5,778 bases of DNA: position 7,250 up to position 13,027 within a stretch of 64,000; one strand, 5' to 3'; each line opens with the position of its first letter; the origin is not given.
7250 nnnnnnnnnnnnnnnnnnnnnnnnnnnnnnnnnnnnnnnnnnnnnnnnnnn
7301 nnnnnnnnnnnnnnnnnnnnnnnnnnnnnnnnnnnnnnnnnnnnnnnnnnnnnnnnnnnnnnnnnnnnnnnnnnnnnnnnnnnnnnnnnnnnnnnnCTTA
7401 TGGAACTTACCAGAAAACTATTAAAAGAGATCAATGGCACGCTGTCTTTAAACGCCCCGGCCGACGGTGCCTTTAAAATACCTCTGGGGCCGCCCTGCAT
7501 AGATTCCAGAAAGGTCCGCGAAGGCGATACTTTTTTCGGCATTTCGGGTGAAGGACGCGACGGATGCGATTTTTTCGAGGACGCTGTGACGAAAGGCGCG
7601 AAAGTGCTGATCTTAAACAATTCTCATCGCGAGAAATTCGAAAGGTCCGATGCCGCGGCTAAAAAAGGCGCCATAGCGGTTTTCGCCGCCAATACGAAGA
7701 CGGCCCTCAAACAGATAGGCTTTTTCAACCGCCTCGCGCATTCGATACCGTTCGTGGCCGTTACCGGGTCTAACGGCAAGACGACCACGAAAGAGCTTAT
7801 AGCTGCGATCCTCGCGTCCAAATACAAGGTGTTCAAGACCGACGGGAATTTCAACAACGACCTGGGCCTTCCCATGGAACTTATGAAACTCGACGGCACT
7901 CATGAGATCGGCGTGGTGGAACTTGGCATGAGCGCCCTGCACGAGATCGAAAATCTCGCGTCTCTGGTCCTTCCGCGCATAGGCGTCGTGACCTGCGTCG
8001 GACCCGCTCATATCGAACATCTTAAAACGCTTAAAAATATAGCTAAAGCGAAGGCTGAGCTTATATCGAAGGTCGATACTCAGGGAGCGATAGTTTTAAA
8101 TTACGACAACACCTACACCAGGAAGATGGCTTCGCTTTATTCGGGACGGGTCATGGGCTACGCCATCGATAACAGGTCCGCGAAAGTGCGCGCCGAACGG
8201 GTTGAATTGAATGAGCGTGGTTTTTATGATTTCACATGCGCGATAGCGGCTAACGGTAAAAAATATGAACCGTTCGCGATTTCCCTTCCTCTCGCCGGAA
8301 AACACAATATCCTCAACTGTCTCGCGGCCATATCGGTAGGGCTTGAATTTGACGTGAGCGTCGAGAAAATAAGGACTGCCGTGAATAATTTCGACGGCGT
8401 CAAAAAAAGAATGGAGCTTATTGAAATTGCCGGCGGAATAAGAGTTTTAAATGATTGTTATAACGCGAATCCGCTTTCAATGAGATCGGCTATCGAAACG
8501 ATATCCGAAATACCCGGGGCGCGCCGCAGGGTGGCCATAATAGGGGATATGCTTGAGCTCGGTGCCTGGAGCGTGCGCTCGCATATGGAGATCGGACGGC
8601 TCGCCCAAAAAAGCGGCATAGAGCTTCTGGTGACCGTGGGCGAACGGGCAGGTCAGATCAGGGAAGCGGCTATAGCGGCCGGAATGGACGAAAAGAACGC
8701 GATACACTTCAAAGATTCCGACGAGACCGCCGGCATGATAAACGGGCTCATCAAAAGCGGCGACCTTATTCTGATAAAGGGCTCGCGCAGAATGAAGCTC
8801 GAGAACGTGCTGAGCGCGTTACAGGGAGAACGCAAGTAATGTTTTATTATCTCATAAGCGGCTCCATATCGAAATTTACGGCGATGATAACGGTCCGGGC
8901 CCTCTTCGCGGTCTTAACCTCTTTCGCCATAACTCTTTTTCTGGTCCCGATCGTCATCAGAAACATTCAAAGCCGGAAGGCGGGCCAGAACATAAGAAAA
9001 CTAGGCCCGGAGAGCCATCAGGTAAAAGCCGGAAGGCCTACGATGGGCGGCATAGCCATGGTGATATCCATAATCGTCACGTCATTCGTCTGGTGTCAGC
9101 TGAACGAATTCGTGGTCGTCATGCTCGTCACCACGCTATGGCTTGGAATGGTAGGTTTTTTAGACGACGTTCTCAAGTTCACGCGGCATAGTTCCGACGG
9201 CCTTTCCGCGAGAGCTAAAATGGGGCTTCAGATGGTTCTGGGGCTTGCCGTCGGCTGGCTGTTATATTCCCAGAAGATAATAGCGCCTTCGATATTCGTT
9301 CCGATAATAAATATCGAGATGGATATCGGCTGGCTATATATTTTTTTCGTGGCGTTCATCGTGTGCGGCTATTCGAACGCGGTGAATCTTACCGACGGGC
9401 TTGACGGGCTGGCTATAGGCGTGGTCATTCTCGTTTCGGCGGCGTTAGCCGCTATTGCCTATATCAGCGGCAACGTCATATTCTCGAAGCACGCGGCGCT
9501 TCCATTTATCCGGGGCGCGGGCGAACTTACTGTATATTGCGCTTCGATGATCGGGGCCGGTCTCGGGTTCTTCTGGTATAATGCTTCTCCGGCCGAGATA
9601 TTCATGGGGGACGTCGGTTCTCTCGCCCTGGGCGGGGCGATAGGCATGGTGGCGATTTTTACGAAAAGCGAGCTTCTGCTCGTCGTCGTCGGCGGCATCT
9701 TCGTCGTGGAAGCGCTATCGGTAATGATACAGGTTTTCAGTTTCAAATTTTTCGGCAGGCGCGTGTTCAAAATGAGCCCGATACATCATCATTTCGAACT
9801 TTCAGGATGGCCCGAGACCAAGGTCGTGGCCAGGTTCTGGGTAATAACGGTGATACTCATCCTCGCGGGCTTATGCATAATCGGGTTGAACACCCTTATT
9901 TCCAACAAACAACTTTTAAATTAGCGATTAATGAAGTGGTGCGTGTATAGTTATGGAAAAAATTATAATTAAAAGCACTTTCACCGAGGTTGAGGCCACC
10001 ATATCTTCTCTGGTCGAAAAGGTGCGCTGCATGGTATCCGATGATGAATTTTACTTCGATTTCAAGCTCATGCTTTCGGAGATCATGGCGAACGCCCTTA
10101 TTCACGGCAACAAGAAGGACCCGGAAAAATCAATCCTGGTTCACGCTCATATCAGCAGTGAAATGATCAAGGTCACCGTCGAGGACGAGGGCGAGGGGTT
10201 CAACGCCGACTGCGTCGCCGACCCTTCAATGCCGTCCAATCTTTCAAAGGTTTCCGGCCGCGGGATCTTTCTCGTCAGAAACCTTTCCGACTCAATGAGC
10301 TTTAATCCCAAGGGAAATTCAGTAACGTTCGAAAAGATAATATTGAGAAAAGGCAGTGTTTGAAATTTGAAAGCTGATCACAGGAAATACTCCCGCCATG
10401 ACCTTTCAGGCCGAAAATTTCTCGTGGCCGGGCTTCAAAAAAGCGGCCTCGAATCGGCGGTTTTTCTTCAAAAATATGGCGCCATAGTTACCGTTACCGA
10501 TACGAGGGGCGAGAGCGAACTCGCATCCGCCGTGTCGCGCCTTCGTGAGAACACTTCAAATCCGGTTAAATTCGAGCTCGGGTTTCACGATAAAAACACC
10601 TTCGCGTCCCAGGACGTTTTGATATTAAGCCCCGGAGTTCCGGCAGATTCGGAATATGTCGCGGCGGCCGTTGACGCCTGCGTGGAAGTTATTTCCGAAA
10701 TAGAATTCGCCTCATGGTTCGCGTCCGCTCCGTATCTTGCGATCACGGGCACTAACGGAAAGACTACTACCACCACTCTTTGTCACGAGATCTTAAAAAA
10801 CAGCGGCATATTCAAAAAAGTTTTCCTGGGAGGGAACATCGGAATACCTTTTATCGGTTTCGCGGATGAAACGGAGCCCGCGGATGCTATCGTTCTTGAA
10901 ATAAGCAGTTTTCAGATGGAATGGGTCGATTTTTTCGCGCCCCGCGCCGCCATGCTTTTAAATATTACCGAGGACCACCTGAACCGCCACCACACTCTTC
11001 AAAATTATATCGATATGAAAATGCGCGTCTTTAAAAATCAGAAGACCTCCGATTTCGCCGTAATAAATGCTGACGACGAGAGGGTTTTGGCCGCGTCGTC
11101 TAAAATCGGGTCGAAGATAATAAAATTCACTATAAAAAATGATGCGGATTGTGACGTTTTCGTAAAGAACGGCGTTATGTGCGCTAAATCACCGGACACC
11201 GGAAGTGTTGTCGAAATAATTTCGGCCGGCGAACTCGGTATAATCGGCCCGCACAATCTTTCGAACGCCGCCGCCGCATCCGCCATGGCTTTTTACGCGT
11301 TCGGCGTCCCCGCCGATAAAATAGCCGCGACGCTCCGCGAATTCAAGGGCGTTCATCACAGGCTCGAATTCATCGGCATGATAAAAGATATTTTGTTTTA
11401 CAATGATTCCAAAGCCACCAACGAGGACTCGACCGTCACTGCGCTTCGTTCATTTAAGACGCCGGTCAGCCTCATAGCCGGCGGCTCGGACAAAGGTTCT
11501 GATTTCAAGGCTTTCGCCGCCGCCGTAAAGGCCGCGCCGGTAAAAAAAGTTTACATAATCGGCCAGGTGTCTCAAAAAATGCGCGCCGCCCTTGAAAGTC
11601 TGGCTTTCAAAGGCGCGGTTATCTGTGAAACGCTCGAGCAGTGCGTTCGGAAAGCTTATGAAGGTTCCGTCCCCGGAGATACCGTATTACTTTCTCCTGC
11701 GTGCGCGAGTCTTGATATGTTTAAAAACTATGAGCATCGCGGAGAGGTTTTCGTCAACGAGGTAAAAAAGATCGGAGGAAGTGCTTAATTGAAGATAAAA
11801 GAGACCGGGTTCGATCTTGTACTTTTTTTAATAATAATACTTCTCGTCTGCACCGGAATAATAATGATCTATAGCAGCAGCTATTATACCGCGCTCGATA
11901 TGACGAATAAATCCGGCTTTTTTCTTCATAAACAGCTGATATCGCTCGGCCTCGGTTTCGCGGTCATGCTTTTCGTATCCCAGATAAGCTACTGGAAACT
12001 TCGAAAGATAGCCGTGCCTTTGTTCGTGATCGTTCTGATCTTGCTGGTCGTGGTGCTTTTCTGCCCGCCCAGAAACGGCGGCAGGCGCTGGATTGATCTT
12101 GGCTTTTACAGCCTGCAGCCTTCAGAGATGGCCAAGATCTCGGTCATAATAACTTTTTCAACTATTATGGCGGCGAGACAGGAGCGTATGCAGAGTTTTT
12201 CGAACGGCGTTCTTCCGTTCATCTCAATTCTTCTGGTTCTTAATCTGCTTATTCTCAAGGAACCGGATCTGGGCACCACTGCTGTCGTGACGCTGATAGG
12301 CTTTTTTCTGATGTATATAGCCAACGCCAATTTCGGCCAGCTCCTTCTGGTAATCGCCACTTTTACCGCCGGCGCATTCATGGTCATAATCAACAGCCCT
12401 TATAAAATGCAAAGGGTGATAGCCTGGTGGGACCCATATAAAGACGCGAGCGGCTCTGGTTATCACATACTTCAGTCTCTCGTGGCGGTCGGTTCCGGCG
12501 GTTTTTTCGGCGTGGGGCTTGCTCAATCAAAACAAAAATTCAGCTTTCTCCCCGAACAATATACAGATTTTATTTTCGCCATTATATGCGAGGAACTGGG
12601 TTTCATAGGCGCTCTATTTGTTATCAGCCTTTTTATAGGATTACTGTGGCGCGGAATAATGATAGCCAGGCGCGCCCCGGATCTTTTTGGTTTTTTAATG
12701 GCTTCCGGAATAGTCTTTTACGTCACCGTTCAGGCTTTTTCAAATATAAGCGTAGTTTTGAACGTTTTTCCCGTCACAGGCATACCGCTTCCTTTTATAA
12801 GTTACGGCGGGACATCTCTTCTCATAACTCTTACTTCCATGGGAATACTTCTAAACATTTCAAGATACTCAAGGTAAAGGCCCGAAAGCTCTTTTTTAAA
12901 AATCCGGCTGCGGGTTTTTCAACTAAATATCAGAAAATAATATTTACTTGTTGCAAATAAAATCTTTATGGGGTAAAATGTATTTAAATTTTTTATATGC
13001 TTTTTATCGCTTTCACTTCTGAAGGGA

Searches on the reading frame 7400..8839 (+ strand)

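Call 6: search_protein_families(library=pfam, proteins=[window:7400-8839:+], max_evalue=0.001)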
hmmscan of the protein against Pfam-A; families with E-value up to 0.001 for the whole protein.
window:7400-8839:+ (479 aa): 3 families
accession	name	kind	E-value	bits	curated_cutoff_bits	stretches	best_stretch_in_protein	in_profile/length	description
PF08245.18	Mur_ligase_M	-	1.1e-44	153.2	24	1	121-313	1-199/200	Mur ligase middle domain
PF02875.26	Mur_ligase_C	-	2.8e-22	80.3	28.4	1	337-463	2-127/127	Mur ligase, glutamate ligase domain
PF01225.30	Mur_ligase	-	2.8e-05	24.8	21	1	34-76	7-54/95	Mur ligase family, catalytic domain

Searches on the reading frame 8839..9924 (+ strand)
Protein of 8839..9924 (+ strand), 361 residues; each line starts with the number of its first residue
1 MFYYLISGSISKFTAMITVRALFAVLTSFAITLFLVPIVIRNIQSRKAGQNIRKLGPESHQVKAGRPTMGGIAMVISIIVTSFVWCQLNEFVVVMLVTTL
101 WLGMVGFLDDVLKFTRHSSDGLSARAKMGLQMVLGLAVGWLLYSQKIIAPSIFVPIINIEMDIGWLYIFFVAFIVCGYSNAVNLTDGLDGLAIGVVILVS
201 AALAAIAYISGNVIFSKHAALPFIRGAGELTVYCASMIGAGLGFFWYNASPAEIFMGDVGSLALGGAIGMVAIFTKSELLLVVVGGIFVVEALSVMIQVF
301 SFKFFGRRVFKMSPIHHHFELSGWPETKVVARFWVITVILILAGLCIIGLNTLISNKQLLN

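Call 6: search_protein_families(library=pfam, proteins=[window:8839-9924:+], max_evalue=0.001)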
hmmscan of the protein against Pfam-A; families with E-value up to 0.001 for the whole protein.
window:8839-9924:+ (361 aa): 1 family
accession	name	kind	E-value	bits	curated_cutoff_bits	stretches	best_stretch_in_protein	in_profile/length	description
PF00953.26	Glycos_transf_4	-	1.1e-33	117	27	1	93-274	2-158/160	Glycosyl transferase family 4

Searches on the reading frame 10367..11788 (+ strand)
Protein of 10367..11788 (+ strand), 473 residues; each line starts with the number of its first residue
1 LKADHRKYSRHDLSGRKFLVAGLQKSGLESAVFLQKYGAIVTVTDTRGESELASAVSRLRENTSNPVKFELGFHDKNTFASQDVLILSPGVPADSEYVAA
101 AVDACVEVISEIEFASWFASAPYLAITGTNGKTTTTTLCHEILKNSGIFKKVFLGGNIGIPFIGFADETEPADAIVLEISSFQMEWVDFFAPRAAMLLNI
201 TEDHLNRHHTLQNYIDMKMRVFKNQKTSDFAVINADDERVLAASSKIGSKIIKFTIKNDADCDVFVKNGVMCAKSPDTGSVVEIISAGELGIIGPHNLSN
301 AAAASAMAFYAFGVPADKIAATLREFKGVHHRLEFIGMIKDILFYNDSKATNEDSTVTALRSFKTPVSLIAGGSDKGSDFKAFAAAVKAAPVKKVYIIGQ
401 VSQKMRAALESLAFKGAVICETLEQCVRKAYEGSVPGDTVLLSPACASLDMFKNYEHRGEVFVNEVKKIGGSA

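Call 6: search_protein_families(library=pfam, proteins=[window:10367-11788:+], max_evalue=0.001)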
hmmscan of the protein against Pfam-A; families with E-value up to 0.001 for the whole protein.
window:10367-11788:+ (473 aa): 3 families
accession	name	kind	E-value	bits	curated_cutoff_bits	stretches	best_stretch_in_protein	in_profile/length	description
PF08245.18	Mur_ligase_M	-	1.1e-35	123.8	24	1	126-308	1-200/200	Mur ligase middle domain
PF02875.26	Mur_ligase_C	-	3.7e-14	54.1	28.4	1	331-446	1-127/127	Mur ligase, glutamate ligase domain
PF21799.2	MurD-like_N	-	8.6e-12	45.6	27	1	17-109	2-87/88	Mur ligase MurD-like, N-terminal domain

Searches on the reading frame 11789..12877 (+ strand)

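Call 6: search_protein_families(library=pfam, proteins=[window:11789-12877:+], max_evalue=0.001)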
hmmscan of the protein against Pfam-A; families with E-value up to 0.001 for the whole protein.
window:11789-12877:+ (362 aa): 1 family
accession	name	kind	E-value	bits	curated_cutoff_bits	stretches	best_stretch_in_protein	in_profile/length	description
PF01098.24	FTSW_RODA_SPOVE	-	2.9e-110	369.1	26.4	1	11-361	3-354/356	Cell cycle protein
